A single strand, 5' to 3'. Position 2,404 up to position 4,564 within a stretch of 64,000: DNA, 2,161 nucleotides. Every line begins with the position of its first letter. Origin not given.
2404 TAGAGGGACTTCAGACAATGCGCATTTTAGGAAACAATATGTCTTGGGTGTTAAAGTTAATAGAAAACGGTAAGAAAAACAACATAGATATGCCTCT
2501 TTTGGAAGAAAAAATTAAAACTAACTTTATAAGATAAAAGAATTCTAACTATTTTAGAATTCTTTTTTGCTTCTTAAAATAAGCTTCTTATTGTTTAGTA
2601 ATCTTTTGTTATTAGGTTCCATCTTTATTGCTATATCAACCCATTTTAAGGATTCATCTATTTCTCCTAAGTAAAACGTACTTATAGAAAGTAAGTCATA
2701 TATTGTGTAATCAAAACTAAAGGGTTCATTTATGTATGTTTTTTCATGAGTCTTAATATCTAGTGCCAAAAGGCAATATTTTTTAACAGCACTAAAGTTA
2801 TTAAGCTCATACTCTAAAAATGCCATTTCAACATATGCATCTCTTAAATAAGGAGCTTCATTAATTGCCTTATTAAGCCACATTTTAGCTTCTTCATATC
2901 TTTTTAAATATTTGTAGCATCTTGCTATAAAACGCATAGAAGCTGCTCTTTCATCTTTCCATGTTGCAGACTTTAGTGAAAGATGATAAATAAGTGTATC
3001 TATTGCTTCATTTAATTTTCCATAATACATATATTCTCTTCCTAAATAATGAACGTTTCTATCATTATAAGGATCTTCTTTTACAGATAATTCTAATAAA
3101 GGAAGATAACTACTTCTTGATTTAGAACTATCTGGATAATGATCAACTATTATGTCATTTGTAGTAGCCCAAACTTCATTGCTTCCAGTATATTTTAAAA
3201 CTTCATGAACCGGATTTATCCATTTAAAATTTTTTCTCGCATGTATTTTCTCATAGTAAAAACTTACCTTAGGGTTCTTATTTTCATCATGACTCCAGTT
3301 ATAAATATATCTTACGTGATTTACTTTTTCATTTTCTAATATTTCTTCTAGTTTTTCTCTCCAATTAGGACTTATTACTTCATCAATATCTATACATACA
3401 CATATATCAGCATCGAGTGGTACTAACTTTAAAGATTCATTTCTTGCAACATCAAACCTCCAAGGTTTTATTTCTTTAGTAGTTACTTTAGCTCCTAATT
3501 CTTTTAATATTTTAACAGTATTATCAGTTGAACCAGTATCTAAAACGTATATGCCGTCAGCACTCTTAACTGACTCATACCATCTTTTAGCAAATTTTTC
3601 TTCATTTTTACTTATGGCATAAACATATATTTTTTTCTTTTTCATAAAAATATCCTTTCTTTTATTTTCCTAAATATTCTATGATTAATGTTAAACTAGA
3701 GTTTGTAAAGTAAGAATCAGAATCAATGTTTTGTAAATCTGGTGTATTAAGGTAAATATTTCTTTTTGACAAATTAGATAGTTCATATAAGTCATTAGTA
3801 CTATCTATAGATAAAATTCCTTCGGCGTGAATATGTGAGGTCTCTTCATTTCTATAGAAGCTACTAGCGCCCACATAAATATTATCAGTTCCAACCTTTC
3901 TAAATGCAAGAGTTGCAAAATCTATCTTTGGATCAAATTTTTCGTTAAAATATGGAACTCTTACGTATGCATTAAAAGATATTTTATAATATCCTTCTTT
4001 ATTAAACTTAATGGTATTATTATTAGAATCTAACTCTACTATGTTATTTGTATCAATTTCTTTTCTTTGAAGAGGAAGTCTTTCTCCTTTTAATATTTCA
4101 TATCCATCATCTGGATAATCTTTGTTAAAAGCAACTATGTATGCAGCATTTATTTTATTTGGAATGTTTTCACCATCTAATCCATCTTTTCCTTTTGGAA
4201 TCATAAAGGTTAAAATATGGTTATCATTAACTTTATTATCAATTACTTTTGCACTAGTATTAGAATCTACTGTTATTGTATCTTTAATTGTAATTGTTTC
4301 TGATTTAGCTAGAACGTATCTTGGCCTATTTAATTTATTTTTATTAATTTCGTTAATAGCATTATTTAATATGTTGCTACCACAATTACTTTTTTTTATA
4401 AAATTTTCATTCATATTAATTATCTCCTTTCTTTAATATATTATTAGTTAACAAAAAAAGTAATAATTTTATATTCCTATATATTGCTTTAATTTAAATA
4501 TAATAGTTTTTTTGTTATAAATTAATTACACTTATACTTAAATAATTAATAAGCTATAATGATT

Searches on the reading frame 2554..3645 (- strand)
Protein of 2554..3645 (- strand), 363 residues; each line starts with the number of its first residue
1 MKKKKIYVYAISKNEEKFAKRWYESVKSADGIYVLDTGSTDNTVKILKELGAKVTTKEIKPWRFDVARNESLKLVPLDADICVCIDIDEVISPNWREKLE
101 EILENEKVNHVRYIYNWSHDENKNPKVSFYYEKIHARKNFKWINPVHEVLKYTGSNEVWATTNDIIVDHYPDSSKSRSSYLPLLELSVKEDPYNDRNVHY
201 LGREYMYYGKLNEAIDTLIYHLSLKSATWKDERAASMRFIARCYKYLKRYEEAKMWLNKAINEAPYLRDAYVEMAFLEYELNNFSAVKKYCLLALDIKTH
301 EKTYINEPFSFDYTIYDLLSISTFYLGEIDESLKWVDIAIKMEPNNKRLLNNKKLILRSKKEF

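Call 3: search_protein_families(library=pfam, proteins=[window:2554-3645:-], max_evalue=0.1)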
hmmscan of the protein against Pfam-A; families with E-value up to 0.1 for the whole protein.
window:2554-3645:- (363 aa): 9 families
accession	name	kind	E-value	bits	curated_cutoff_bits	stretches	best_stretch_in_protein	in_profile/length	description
PF00535.33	Glycos_transf_2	-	1.1e-11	45.4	23.3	1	11-139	5-142/168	Glycosyl transferase family 2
PF07719.23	TPR_2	-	3.6e-06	27.1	27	0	238-265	5-32/34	Tetratricopeptide repeat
PF13704.12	Glyco_tranf_2_4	-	5e-05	24.2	27.5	1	14-91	2-84/98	Glycosyl transferase family 2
PF00515.34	TPR_1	-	0.00024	21.2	27.8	0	240-263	7-30/34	Tetratricopeptide repeat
PF13181.12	TPR_8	-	0.00056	20.3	25.7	1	240-265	7-32/34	Tetratricopeptide repeat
PF13424.12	TPR_12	-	0.00073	20.1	30.1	1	231-261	42-72/77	Tetratricopeptide repeat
PF13428.12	TPR_14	-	0.0048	17.9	23.5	0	240-275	7-42/44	Tetratricopeptide repeat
PF12895.13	ANAPC3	-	0.027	15.2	27.2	1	183-259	11-81/82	Anaphase-promoting complex, cyclosome, subunit 3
PF14559.12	TPR_19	-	0.03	15.1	25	0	248-275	5-32/68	Tetratricopeptide repeat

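Call 4: search_protein_families(library=ncbifam, proteins=[window:2554-3645:-], max_evalue=0.1)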
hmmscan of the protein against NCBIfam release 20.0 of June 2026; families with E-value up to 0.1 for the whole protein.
window:2554-3645:- (363 aa): 10 families
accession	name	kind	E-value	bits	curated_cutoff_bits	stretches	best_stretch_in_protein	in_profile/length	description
TIGR04182.1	glyco_TIGR04182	equivalog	0.00035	20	325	1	30-111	28-105/293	S-layer glycoprotein N-glycosyltransferase AglJ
NF010496.0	PRK13915.1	equivalog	0.00052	19.2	262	1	22-116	57-156/307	glucosyl-3-phosphoglycerate synthase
TIGR02917.1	PEP_TPR_lipo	equivalog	0.00059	17.8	312.2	1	180-300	552-667/899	XrtA/PEP-CTERM system TPR-repeat protein PrsT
NF007482.0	PRK10073.1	equivalog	0.00073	18.6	423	1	19-136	25-143/334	glycosyltransferase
NF047558.1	TPR_END_plus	domain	0.00074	19.4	32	0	240-269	5-34/56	TPR end-of-group domain-containing protein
NF040959.1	MamA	equivalog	0.0025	17.3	200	1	180-303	56-174/204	magnetosome protein MamA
TIGR02521.1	type_IV_pilW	equivalog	0.0042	16.7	154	0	233-306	29-103/234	type IV pilus biogenesis/stability protein PilW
TIGR04283.1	glyco_like_mftF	equivalog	0.051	13.2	182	0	30-57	29-56/221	TIGR04283 family arsenosugar biosynthesis glycosyltransferase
NF045709.1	Amuc_1101_fam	equivalog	0.068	12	650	1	112-260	421-564/608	Amuc_1101 family PilM-like pilus complex protein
NF041522.1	TPR_sll0314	equivalog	0.071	12.3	225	0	237-265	183-211/275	Sll0314/Alr1548 family TPR repeat-containing protein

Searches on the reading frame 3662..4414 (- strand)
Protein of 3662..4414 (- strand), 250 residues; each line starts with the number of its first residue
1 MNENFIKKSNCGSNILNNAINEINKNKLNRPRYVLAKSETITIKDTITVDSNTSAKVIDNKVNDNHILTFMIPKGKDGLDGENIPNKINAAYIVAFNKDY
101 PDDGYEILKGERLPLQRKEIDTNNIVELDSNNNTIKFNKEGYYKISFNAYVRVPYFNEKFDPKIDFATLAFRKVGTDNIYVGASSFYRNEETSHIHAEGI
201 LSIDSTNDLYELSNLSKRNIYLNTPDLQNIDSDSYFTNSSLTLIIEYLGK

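Call 3: search_protein_families(library=pfam, proteins=[window:3662-4414:-], max_evalue=0.1)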
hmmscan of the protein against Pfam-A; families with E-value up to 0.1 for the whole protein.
window:3662-4414:- (250 aa): 1 family
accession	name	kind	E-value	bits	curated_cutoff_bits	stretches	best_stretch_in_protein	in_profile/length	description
PF18573.7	BclA_C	-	0.0032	17.8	38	1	108-151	15-56/128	BclA C-terminal domain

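Call 4: search_protein_families(library=ncbifam, proteins=[window:3662-4414:-], max_evalue=0.1)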
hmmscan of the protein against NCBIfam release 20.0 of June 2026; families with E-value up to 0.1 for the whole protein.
window:3662-4414:- (250 aa): 1 family
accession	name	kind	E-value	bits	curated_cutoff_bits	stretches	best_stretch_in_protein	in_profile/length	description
NF052270.1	Staph_DH_FadE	equivalog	0.091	11.5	600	0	58-90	189-221/400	acyl-CoA dehydrogenase FadE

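Call 5: search_protein_families(library=phrogs, proteins=[window:3662-4414:-], max_evalue=0.01)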
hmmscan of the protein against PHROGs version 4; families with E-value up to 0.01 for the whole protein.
window:3662-4414:- (250 aa): 0 families

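Call 39: find_homologous_proteins(query=window:3662-4414:-, max_evalue=0.001)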
Query window:3662-4414:- (250 aa): 82 proteins with E <= 0.001 among 546 candidates.
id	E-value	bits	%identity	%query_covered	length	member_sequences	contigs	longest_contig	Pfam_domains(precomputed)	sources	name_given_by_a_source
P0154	1.1e-152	524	98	100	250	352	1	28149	-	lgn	-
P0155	2.2e-152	523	98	100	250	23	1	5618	-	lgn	-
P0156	6.7e-133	460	84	100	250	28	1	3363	-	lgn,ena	-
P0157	1.4e-132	459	85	100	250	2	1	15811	-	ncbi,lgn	-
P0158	1.0e-128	446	83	100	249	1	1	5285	-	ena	-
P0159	2.2e-125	435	78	100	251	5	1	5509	-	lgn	-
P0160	2.5e-79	284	46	98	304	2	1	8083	-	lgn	-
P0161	2.6e-78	281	59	71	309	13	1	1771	-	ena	-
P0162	1.5e-77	278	58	71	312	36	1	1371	-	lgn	-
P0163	2.2e-77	278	61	94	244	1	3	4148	-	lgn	-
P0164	1.5e-74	269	57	100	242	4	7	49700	-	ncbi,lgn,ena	-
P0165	3.9e-70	254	57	66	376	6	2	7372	PF01391.24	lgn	-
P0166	4.3e-57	211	53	80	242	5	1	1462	-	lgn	-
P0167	2.7e-54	202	46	88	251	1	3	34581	-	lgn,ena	-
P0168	2.3e-53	199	43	96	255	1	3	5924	-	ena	-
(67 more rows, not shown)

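Call 74: predict_structure(alignment_id=A7)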
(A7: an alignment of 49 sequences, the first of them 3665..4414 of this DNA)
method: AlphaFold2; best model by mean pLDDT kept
length: 250 residues; sequences in the alignment: 49
mean_pLDDT: 83.2   pTM: 0.63
mean pLDDT of the five models: 83.2, 81.5, 81.1, 80.3, 79.7
residues with pLDDT >= 90: 128; 70-90: 74; 50-70: 24; < 50: 24
segments of 3 or more residues with pLDDT < 50: 1-12, 30-35, 78-83
pLDDT, mean of each block of 10 residues (from residue 1): 37 61 60 59 87 88 90 65 64 89 92 93 93 96 97 87 92 94 90 94 96 95 85 81 94
secondary structure, 60 per line:
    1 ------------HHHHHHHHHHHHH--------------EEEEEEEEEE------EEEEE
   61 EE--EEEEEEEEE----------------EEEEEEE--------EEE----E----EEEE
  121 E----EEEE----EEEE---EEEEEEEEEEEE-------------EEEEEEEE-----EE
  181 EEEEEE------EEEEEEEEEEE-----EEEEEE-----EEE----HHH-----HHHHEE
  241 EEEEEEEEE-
elements in order: H13-25 E40-49 E56-62 E65-73 E90-96 E105-107 E117-121 E126-129 E134-137 E141-152 E166-173 E179-186 E193-203 E209-214 E220-222 H235-238 E239-249

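Call 78: fold_search(model_id=the predicted structure, library=pdb)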
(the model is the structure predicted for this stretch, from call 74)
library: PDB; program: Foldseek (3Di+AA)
matches with E <= 10: 1364; with E <= 0.001: 212
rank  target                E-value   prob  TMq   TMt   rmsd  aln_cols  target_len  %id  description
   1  3tyj                  1.3e-07  1.00  0.43  0.73   3.5       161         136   17  Bacillus collagen-like protein of anthracis P159S mutant (released 2012-03-14)
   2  9h38_A                1.8e-07  1.00  0.47  0.81   3.4       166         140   15  C-terminal domain of the F-ENA tip fibrillum F-BclA from Bacillus thuringiensis (released 2025-03-12)
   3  9h38_B                2.0e-07  1.00  0.48  0.84   3.1       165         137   16  C-terminal domain of the F-ENA tip fibrillum F-BclA from Bacillus thuringiensis (released 2025-03-12)
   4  9h38_R                2.1e-07  1.00  0.47  0.80   3.8       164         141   15  C-terminal domain of the F-ENA tip fibrillum F-BclA from Bacillus thuringiensis (released 2025-03-12)
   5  9h38_M                2.5e-07  1.00  0.47  0.84   3.3       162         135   14  C-terminal domain of the F-ENA tip fibrillum F-BclA from Bacillus thuringiensis (released 2025-03-12)
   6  9h38_K                2.6e-07  1.00  0.48  0.83   3.1       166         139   15  C-terminal domain of the F-ENA tip fibrillum F-BclA from Bacillus thuringiensis (released 2025-03-12)
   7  9h38_L                4.5e-07  1.00  0.47  0.81   3.5       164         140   14  C-terminal domain of the F-ENA tip fibrillum F-BclA from Bacillus thuringiensis (released 2025-03-12)
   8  9h38_S                6.0e-07  1.00  0.47  0.81   3.5       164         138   15  C-terminal domain of the F-ENA tip fibrillum F-BclA from Bacillus thuringiensis (released 2025-03-12)
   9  4ous                  6.0e-07  1.00  0.41  0.73   4.5       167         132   12  Crystal structure of zebrafish Caprin-2 C1q domain (released 2014-10-29)
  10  1rj7_K                6.3e-07  1.00  0.46  0.74   3.3       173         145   10  Crystal structure of EDA-A1 (released 2003-12-09)
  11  1rj7_E                6.6e-07  1.00  0.45  0.72   3.3       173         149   13  Crystal structure of EDA-A1 (released 2003-12-09)
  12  1rj7_H                7.0e-07  1.00  0.47  0.78   2.9       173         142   10  Crystal structure of EDA-A1 (released 2003-12-09)
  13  1rj8_A                9.2e-07  1.00  0.43  0.72   3.9       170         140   10  The crystal structure of TNF family member EDA-A2 (released 2003-12-09)
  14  4oum                  9.7e-07  1.00  0.41  0.73   4.7       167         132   11  Crystal structure of human Caprin-2 C1q domain (released 2014-10-29)
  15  1rj7_A                1.1e-06  1.00  0.44  0.72   3.6       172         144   13  Crystal structure of EDA-A1 (released 2003-12-09)
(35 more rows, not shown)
